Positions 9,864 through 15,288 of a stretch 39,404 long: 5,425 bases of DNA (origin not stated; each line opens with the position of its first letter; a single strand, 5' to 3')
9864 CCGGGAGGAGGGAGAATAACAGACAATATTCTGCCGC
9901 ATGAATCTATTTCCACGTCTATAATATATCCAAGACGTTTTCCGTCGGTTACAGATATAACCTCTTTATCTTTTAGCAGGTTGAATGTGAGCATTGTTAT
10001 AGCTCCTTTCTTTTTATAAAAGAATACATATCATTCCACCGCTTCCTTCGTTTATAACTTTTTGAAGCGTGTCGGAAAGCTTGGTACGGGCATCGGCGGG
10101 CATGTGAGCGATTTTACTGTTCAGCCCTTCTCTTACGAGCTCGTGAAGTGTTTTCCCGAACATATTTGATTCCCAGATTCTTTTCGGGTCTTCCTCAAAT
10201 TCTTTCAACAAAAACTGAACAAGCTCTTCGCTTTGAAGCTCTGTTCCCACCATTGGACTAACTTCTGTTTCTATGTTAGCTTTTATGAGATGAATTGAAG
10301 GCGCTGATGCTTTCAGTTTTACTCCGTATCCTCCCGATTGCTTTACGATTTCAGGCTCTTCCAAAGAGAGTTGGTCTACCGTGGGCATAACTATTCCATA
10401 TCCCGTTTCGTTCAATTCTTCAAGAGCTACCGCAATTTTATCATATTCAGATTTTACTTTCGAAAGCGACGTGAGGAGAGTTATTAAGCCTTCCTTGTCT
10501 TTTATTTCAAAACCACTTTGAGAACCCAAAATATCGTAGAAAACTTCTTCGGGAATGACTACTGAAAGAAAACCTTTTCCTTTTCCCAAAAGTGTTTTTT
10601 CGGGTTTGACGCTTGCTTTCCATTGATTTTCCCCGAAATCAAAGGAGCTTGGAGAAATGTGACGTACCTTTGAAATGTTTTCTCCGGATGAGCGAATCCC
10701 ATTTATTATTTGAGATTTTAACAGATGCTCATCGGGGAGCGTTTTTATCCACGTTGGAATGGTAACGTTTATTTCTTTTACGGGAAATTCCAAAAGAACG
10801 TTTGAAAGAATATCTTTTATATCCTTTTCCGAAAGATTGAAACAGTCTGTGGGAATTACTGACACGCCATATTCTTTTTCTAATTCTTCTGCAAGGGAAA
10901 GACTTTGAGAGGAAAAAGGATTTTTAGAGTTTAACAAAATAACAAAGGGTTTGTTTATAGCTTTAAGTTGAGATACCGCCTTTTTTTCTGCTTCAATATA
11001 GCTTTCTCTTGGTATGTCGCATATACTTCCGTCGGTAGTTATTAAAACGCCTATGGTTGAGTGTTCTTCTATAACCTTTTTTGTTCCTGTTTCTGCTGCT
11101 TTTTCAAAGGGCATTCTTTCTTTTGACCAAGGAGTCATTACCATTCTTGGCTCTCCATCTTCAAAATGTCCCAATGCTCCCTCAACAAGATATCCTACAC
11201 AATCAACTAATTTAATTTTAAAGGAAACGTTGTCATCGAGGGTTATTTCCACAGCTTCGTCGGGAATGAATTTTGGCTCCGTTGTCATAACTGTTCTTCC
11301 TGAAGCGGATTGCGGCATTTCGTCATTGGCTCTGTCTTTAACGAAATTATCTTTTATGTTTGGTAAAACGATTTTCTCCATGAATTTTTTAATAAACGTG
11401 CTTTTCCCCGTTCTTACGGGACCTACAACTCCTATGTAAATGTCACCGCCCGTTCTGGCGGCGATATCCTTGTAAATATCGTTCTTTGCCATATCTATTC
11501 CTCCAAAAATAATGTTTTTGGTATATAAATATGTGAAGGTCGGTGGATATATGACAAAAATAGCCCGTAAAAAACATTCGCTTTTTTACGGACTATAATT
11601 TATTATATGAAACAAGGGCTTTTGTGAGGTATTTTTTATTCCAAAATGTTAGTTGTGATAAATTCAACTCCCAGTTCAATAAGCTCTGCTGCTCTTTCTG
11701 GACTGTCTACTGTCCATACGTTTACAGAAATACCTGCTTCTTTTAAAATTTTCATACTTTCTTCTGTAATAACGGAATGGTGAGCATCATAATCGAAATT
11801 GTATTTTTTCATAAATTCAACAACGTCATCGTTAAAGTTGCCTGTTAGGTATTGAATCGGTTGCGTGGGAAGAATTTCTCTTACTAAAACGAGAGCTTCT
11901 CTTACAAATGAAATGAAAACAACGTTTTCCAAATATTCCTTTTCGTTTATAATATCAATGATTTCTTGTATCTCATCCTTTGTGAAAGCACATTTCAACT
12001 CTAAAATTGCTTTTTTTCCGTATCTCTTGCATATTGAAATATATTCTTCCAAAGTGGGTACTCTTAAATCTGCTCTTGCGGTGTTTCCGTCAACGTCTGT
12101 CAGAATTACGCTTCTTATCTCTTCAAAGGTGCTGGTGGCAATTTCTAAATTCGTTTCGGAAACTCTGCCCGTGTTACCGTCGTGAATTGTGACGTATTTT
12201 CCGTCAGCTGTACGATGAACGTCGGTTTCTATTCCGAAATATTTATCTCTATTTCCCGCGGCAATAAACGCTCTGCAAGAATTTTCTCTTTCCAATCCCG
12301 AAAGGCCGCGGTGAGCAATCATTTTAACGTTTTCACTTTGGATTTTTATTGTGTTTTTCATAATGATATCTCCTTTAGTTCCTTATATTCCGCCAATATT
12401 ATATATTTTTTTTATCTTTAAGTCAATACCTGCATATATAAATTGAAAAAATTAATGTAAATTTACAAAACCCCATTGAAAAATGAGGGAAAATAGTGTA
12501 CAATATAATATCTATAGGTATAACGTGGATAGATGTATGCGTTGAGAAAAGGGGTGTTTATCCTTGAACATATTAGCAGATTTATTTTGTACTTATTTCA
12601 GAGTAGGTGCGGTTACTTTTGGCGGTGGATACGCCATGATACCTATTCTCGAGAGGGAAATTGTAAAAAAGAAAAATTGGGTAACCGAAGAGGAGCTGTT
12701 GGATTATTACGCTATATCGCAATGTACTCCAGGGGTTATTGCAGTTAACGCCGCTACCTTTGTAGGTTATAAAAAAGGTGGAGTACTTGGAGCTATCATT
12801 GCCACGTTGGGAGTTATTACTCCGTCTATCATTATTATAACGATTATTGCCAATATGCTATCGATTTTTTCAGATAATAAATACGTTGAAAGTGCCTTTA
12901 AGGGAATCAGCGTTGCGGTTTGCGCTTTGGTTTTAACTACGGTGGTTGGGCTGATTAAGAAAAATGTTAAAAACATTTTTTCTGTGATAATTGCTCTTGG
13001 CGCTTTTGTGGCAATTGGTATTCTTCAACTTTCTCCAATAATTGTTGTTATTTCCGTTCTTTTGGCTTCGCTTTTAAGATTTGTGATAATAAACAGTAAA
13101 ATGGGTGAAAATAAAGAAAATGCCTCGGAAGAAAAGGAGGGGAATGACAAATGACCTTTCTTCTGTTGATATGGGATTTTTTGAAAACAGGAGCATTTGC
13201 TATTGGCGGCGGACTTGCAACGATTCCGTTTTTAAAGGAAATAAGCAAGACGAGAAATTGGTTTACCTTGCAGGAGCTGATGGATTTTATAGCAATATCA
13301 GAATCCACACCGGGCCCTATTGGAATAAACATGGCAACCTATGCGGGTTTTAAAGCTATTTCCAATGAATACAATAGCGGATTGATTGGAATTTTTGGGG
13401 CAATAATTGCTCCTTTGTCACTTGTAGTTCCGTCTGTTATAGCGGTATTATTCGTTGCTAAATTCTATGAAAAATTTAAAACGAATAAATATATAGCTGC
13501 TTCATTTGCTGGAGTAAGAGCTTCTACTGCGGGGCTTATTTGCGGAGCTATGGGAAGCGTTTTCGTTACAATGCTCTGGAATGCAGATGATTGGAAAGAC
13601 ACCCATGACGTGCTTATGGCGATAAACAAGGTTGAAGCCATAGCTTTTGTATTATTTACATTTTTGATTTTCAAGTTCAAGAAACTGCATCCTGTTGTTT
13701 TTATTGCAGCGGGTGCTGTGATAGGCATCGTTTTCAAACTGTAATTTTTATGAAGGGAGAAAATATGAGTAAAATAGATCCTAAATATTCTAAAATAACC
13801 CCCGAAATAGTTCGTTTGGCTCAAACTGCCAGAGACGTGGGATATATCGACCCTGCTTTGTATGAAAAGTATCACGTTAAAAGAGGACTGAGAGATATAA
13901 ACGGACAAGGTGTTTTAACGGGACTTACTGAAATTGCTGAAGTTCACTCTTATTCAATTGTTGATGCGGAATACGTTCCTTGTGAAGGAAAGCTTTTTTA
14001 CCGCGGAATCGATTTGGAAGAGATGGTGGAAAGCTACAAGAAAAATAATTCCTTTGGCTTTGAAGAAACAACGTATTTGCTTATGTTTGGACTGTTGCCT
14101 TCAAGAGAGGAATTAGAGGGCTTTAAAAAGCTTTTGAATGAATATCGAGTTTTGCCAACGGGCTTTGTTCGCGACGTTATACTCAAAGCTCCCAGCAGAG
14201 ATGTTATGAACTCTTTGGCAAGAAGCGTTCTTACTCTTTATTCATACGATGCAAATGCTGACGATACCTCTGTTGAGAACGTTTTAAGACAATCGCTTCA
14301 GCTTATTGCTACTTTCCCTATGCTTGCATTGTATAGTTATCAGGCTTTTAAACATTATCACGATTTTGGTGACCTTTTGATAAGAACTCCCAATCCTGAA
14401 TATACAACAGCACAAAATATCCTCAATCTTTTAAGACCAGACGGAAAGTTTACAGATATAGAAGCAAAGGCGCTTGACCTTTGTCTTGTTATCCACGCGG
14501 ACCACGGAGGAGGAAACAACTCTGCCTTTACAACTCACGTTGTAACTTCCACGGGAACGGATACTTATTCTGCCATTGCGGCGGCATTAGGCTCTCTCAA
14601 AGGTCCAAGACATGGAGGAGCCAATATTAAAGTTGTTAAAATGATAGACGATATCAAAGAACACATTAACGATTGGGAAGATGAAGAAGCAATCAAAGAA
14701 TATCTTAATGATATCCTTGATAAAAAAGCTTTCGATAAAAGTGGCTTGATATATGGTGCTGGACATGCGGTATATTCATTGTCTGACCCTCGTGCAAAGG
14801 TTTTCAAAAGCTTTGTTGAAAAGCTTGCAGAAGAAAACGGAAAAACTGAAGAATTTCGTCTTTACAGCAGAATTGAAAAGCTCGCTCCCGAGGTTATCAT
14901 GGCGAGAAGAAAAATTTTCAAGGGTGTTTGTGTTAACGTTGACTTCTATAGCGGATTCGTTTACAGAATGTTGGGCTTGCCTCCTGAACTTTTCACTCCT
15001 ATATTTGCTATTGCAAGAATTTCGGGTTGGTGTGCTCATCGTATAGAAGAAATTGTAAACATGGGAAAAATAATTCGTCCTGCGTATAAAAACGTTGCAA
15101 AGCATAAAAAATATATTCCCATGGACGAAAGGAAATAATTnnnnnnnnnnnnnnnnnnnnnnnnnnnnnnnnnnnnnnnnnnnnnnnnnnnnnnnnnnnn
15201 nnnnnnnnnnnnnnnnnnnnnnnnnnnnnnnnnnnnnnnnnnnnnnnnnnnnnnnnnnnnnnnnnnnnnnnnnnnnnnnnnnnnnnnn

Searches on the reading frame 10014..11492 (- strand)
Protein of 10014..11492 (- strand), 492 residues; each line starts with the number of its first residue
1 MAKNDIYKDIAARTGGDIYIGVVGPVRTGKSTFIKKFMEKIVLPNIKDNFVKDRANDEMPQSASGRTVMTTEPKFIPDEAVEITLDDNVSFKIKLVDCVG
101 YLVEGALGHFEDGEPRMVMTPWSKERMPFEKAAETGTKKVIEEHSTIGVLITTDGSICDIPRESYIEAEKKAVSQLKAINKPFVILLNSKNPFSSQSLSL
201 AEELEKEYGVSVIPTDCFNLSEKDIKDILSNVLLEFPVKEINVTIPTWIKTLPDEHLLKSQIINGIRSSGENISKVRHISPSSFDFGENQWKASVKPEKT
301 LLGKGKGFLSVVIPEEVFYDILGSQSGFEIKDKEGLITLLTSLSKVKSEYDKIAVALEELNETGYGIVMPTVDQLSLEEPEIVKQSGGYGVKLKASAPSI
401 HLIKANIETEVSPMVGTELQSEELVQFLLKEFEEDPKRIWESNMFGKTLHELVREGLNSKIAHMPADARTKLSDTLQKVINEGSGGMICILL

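Call 51: search_protein_families(library=pfam, proteins=[window:10014-11492:-], max_evalue=0.0001)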
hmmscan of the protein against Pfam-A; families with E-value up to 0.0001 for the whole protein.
window:10014-11492:- (492 aa): 3 families
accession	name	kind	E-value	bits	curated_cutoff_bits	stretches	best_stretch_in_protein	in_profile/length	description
PF09547.16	SpoIVA_ATPase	-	2.5e-116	387.5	26.6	1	1-237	1-237/237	Stage IV sporulation protein A, ATPase domain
PF20438.3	SpoIVA_middle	-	2.1e-59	201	25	1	238-416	1-179/179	Stage IV sporulation protein A, middle domain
PF20439.3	SpoIVA_C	-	3.1e-34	117.4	25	1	417-492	1-76/76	Sporulation stage IV protein A, C-terminal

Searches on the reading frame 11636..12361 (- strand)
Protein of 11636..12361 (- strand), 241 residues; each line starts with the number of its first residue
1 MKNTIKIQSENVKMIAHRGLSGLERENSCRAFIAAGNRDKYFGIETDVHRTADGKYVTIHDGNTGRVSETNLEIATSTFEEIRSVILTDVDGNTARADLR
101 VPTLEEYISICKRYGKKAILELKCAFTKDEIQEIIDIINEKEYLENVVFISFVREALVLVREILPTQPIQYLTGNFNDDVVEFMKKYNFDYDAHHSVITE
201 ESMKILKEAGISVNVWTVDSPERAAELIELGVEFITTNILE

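Call 51: search_protein_families(library=pfam, proteins=[window:11636-12361:-], max_evalue=0.0001)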
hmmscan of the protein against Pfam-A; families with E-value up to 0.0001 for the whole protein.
window:11636-12361:- (241 aa): 1 family
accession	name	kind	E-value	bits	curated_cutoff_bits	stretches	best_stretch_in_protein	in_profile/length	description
PF03009.23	GDPD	-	5.1e-25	89.4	23.6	1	17-238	1-240/244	Glycerophosphoryl diester phosphodiesterase family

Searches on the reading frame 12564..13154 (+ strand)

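Call 52: search_protein_families(library=pfam, proteins=[window:12564-13154:+], max_evalue=0.0001)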
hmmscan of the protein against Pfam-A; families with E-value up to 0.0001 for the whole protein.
window:12564-13154:+ (196 aa): 1 family
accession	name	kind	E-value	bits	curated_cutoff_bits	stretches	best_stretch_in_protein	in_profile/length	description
PF02417.20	Chromate_transp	-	3.8e-52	177.1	28.6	1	6-168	2-164/166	Chromate transporter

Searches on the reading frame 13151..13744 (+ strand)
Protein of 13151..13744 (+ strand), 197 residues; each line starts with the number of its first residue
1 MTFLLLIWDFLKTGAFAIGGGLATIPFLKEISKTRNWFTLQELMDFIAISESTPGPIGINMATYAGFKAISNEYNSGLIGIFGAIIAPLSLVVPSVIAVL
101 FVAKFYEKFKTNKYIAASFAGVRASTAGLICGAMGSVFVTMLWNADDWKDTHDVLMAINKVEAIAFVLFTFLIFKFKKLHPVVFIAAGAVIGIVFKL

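Call 52: search_protein_families(library=pfam, proteins=[window:13151-13744:+], max_evalue=0.0001)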
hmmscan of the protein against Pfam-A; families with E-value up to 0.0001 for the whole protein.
window:13151-13744:+ (197 aa): 1 family
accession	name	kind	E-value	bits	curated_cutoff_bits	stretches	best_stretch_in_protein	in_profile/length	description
PF02417.20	Chromate_transp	-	2.4e-39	135.5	28.6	1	6-193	3-166/166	Chromate transporter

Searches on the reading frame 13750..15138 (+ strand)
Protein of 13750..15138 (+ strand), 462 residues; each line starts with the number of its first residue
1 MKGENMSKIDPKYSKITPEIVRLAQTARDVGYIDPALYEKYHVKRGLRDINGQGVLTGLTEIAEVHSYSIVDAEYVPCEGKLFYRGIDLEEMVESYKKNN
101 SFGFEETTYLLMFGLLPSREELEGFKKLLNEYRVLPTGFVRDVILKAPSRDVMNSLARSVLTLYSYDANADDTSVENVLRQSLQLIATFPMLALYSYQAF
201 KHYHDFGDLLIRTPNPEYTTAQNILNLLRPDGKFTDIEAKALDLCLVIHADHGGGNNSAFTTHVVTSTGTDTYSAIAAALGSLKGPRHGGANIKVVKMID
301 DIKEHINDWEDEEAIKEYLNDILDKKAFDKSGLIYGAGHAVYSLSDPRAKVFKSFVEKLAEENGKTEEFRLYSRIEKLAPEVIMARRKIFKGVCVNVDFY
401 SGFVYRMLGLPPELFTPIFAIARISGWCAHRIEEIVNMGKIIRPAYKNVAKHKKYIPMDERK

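Call 15: search_protein_families(library=pfam, proteins=[window:13750-15138:+], max_evalue=0.001)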
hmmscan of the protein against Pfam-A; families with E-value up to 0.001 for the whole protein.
window:13750-15138:+ (462 aa): 1 family
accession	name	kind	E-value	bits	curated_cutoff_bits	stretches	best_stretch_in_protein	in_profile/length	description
PF00285.26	Citrate_synt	-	1.8e-116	389.5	27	1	53-445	3-357/357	Citrate synthase, C-terminal domain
